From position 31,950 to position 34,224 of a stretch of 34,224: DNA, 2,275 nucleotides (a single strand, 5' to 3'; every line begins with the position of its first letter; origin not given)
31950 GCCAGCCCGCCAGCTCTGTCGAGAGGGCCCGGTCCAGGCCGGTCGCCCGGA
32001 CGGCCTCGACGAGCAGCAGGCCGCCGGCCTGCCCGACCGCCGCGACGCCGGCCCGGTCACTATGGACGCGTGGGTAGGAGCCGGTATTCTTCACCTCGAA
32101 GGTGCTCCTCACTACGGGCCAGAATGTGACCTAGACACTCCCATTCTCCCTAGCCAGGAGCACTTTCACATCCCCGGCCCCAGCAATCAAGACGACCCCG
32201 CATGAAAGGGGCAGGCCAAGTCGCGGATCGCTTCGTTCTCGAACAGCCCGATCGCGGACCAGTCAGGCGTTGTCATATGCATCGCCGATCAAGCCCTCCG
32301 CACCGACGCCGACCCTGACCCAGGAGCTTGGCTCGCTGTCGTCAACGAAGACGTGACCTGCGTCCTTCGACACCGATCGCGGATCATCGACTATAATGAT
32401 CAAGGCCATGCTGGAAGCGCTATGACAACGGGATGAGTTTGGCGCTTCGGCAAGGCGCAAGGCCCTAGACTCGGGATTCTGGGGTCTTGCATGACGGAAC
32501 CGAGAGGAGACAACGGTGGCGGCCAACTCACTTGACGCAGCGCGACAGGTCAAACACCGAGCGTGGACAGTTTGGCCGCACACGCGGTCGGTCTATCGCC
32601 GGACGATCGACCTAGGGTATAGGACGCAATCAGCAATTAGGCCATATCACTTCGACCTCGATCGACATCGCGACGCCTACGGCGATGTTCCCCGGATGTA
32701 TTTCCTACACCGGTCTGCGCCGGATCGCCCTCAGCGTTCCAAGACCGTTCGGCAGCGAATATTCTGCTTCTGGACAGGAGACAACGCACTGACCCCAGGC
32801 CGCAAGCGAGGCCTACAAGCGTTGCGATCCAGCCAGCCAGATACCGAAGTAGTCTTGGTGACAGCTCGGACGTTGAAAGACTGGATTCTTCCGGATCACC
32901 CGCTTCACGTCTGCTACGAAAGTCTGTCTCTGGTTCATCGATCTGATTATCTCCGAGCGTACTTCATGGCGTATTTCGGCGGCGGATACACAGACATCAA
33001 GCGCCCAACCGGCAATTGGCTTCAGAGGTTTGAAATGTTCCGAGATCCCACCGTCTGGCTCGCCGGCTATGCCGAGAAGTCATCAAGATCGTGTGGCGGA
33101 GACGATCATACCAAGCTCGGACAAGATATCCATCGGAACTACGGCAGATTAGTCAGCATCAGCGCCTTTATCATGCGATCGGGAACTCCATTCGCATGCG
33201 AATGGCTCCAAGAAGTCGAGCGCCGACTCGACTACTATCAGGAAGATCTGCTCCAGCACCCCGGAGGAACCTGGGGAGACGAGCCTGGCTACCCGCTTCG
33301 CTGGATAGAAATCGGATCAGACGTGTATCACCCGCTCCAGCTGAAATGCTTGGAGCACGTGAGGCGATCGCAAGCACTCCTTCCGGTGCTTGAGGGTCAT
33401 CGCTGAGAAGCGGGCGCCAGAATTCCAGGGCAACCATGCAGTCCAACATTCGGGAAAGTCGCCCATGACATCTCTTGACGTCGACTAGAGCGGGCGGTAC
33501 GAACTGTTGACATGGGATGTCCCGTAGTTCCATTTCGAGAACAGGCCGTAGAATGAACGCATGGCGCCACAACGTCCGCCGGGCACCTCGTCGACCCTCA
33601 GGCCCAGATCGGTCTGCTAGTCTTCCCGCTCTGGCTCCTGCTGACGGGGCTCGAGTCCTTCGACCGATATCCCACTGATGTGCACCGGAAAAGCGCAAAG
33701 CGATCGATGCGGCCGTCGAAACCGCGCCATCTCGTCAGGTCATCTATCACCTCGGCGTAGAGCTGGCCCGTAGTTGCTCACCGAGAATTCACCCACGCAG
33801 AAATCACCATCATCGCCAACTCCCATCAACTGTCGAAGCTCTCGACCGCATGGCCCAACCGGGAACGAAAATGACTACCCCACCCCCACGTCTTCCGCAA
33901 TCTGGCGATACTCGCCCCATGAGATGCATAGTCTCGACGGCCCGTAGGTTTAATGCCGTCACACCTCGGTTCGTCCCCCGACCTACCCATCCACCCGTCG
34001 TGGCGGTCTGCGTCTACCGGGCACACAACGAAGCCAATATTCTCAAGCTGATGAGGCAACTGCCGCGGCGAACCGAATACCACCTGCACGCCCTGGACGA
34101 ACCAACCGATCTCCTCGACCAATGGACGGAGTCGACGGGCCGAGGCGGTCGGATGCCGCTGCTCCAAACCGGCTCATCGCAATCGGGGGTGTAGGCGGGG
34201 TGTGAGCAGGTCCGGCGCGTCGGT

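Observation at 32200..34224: Lower-GC tail with atypical codon usage encoding a GT32-like glycosyltransferase: recent horizontal acquisition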

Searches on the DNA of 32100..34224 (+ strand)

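Call 57: search_dna_similar(query=window:32100-34224:+, collection=plasmids, mode=distant, max_rows=10)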
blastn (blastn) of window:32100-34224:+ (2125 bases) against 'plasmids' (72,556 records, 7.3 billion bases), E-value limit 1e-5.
Records with a match: 1; places in all: 1; records where one place covers at least 80% of the query: 0.
Best place of each record, by identity: 60-80% 1.
By first word of the organism name: Citricoccus 1.
By predicted mobility (MOB-suite, as given by PLSDB): non-mobilizable 1.
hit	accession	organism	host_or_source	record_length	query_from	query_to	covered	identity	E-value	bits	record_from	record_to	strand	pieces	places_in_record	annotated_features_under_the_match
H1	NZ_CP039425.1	Citricoccus sp. SGAir0253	whole organism,air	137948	94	190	5%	79.8%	8e-12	81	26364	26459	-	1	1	none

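Call 77: get_annotated_region(hit=H1, flank=4000)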
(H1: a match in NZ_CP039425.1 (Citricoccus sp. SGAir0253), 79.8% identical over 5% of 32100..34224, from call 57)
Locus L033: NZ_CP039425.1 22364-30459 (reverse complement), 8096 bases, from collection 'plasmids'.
description: Citricoccus sp. SGAir0253 plasmid unnamed1, complete sequence
organism: Citricoccus sp. SGAir0253 (NCBI taxid 2567881)
taxonomy: Bacteria; Actinomycetota; Actinomycetes; Micrococcales; Micrococcaceae; Citricoccus; Citricoccus sp. SGAir0253
host: -; source: whole organism,air; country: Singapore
typing (MOB-suite, as given by PLSDB): non-mobilizable
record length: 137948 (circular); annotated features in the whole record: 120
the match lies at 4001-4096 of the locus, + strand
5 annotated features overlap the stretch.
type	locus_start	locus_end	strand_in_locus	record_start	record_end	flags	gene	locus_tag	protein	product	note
CDS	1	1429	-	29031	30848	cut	-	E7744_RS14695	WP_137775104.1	DEAD/DEAH box helicase family protein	-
CDS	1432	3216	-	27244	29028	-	-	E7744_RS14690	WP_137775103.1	site-specific DNA-methyltransferase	GO:0009307 - DNA restriction-modification system [Evidence IEA]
CDS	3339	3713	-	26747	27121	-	-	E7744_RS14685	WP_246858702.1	recombinase family protein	GO:0006310 - DNA recombination [Evidence IEA]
CDS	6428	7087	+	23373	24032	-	-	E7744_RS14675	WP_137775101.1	DUF6308 family protein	-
CDS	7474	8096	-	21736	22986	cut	-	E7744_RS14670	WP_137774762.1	IS256 family transposase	-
